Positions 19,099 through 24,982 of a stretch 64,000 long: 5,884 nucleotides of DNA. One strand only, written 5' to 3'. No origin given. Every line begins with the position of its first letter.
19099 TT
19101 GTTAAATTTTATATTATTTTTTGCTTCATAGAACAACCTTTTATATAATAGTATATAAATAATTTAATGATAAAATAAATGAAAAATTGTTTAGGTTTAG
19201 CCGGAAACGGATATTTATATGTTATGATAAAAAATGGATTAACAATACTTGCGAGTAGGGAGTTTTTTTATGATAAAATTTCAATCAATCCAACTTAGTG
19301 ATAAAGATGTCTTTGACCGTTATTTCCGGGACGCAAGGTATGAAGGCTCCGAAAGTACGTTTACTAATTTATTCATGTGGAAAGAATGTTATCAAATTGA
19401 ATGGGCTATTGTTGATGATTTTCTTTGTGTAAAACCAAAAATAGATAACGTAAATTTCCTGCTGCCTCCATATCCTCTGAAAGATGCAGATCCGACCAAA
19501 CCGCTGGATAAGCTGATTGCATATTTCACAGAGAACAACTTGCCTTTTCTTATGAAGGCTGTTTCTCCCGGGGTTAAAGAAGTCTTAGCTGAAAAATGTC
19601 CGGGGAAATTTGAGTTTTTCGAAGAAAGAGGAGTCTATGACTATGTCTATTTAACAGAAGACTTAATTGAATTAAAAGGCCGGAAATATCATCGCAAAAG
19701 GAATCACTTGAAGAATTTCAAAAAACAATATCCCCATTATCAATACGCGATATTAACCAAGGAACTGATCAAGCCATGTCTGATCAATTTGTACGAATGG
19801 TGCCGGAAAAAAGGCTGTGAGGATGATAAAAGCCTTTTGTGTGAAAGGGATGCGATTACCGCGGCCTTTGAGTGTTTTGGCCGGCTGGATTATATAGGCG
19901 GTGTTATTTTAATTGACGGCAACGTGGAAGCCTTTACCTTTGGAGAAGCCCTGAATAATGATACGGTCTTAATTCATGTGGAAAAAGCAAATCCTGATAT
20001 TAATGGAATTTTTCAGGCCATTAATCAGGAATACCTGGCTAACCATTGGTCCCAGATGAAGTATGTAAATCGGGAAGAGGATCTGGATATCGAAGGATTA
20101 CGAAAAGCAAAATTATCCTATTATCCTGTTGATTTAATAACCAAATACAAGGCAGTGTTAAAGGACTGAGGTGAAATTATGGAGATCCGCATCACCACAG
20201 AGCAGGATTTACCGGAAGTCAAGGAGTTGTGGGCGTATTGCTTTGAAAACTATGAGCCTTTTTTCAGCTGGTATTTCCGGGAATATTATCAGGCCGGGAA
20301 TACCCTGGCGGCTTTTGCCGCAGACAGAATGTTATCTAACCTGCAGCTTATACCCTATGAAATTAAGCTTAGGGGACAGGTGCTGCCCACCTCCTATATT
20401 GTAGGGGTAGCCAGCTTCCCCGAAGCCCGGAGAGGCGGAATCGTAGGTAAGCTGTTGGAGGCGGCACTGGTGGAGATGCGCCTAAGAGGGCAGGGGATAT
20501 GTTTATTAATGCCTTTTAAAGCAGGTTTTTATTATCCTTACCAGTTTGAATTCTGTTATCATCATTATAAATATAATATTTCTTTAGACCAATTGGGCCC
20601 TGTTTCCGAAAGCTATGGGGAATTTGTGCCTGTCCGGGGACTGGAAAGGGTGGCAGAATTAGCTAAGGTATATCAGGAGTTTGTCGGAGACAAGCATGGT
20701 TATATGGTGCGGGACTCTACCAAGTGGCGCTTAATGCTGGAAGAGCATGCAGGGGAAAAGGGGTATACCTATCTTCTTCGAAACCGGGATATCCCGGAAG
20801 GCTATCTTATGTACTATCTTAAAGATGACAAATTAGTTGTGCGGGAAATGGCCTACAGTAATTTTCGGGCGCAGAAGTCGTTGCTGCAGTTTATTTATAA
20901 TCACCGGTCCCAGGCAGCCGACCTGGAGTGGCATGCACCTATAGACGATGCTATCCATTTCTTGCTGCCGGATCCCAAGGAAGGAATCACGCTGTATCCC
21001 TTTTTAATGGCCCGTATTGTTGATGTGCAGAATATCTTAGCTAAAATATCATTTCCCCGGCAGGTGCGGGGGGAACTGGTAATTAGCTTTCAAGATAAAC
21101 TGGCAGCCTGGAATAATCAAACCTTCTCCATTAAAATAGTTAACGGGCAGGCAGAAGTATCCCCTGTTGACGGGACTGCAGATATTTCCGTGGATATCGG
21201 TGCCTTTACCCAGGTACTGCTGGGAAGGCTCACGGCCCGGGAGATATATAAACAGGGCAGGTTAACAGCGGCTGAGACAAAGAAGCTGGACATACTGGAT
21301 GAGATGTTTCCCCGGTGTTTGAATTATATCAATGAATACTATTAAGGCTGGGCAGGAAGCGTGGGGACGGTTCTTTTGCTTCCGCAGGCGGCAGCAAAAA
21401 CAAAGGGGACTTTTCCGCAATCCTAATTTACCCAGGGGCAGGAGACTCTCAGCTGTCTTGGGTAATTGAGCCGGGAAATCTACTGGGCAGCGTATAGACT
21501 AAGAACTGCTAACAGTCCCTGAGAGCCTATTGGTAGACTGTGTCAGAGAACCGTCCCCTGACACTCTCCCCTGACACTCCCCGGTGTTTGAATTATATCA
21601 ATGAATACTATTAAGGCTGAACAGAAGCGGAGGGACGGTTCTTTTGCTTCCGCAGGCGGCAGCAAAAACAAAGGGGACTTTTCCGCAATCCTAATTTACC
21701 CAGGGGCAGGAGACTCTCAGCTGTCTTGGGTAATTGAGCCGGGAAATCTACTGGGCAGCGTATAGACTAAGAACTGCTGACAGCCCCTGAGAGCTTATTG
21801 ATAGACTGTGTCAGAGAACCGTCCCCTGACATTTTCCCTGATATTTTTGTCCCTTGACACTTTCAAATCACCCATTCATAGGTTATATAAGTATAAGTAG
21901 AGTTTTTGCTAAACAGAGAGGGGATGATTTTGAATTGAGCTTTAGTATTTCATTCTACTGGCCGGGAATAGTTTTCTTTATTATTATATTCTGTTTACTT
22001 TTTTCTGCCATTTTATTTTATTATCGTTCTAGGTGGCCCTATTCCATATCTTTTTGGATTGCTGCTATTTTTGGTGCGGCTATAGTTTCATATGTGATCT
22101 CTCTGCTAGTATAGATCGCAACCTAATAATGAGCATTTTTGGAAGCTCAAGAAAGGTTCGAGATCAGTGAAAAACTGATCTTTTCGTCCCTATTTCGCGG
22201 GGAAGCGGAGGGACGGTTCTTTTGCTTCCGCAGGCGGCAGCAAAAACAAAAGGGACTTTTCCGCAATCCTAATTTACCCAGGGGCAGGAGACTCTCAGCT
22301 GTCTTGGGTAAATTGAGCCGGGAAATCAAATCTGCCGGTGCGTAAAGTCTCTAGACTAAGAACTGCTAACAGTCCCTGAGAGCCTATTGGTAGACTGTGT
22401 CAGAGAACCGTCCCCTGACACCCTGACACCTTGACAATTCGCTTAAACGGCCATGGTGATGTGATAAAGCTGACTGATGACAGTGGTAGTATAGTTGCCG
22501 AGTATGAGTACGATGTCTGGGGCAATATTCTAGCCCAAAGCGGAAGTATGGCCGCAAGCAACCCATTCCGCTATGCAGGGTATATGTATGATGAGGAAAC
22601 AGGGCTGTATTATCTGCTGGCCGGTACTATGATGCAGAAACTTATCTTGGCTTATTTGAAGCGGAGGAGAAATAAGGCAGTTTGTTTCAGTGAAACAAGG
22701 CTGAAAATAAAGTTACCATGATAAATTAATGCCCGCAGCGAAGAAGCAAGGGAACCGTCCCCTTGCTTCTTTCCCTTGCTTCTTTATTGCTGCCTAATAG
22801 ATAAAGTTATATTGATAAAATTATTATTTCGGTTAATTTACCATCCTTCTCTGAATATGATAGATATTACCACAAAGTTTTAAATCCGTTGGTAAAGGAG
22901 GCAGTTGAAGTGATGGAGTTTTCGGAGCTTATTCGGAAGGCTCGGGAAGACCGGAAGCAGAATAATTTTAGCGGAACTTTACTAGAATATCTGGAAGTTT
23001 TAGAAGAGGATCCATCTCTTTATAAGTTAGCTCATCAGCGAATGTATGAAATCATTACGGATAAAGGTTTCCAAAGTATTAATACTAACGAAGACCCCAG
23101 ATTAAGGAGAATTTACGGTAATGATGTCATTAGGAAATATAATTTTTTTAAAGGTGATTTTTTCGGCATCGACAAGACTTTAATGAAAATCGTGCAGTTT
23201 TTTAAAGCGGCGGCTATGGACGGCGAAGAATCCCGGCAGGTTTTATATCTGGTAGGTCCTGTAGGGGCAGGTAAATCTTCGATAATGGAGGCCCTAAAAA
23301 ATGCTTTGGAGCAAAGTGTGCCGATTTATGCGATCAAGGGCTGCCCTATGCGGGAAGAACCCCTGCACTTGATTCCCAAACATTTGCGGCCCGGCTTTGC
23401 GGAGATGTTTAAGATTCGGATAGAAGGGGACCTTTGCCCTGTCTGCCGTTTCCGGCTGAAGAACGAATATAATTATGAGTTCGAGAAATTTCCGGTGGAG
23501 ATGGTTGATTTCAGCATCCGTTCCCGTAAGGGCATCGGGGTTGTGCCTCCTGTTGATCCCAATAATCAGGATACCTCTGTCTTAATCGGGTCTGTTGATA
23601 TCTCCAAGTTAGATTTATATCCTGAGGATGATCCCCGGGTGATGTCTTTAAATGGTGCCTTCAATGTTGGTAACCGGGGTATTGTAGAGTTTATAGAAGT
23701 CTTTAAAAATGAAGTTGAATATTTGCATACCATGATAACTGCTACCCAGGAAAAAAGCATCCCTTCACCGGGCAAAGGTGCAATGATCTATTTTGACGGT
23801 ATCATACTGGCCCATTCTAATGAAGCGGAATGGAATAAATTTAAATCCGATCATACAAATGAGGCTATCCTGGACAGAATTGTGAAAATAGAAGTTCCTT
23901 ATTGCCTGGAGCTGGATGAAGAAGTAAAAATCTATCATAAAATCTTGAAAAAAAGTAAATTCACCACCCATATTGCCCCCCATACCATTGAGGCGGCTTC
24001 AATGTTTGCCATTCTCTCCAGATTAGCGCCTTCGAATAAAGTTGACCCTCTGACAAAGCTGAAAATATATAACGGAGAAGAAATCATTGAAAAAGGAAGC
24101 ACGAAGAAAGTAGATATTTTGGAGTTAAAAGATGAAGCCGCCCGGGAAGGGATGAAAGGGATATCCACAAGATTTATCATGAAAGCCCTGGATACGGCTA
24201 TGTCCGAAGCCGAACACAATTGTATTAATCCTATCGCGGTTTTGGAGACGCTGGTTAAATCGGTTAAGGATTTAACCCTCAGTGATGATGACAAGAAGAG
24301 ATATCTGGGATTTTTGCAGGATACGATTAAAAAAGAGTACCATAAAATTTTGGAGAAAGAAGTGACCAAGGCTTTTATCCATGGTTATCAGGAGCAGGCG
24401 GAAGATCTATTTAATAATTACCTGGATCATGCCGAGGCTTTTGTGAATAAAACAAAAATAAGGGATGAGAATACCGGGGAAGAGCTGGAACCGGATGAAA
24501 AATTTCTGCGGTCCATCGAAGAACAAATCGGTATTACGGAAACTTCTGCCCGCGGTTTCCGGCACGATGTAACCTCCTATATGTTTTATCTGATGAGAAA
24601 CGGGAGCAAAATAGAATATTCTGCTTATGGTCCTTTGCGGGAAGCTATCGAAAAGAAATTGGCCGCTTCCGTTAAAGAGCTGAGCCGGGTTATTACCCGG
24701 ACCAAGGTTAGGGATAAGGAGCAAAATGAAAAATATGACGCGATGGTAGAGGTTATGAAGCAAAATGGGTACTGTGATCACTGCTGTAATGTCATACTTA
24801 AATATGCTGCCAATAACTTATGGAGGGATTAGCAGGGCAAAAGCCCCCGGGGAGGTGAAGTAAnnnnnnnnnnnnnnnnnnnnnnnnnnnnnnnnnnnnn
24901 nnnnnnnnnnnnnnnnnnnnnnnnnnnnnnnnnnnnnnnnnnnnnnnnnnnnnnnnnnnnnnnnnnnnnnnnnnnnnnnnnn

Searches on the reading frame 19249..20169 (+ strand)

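Call 50: search_protein_families(library=pfam, proteins=[window:19249-20169:+], max_evalue=0.00001)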
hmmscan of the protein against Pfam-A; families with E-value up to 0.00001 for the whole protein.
window:19249-20169:+ (306 aa): 1 family
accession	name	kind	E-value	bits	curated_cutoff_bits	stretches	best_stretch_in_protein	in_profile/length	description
PF09924.15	LPG_synthase_C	-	8.6e-48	163.3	27.5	1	30-302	5-297/298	Phosphatidylglycerol lysyltransferase, C-terminal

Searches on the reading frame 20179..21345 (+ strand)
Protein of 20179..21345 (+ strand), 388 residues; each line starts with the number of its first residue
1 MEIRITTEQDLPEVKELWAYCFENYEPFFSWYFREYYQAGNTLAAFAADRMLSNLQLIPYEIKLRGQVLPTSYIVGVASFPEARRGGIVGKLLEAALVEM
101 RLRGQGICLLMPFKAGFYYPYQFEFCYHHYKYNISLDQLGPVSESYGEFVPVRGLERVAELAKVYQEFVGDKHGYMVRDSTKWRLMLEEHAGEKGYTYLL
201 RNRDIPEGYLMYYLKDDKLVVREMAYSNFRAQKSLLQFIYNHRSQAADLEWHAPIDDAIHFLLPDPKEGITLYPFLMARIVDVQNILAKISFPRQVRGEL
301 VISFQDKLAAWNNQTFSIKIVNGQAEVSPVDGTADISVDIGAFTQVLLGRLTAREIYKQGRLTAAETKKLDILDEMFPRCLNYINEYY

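Call 50: search_protein_families(library=pfam, proteins=[window:20179-21345:+], max_evalue=0.00001)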
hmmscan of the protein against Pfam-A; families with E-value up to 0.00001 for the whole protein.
window:20179-21345:+ (388 aa): 3 families
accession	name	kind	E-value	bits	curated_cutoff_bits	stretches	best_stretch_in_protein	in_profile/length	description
PF13527.13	Acetyltransf_9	-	5.1e-29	101.3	25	1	2-125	1-126/127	Acetyltransferase (GNAT) domain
PF17668.7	Acetyltransf_17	-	4.6e-23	82.5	25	1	174-280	1-114/114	Acetyltransferase (GNAT) domain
PF13530.11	SCP2_2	-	1.6e-17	64.4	23.2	1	283-381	1-101/105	Sterol carrier protein domain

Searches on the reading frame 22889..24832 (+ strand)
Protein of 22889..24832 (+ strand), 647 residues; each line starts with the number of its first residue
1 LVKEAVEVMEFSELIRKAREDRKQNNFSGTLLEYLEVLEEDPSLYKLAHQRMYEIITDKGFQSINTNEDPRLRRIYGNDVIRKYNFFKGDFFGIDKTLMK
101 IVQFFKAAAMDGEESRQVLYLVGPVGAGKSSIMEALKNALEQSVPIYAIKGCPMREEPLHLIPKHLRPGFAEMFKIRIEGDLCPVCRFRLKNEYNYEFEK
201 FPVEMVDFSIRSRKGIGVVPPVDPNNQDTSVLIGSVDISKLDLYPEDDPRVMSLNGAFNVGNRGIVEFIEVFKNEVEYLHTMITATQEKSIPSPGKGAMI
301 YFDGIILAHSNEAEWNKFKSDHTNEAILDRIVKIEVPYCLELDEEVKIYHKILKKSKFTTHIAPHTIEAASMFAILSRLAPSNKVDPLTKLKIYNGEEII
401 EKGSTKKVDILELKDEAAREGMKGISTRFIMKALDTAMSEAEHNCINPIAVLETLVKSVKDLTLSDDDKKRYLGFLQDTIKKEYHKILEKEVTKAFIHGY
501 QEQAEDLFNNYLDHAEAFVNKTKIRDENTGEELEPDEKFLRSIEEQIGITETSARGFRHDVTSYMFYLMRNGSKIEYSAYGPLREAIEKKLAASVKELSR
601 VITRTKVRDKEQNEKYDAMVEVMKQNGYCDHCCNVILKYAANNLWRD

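Call 50: search_protein_families(library=pfam, proteins=[window:22889-24832:+], max_evalue=0.00001)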
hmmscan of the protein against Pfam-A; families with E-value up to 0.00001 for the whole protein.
window:22889-24832:+ (647 aa): 2 families
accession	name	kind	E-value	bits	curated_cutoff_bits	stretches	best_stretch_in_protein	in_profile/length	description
PF08298.17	AAA_PrkA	-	2.3e-161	537.3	25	1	30-386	2-358/358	PrkA AAA domain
PF06798.17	PrkA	-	9.2e-92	307.7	25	1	388-639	1-255/255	PrkA serine protein kinase C-terminal domain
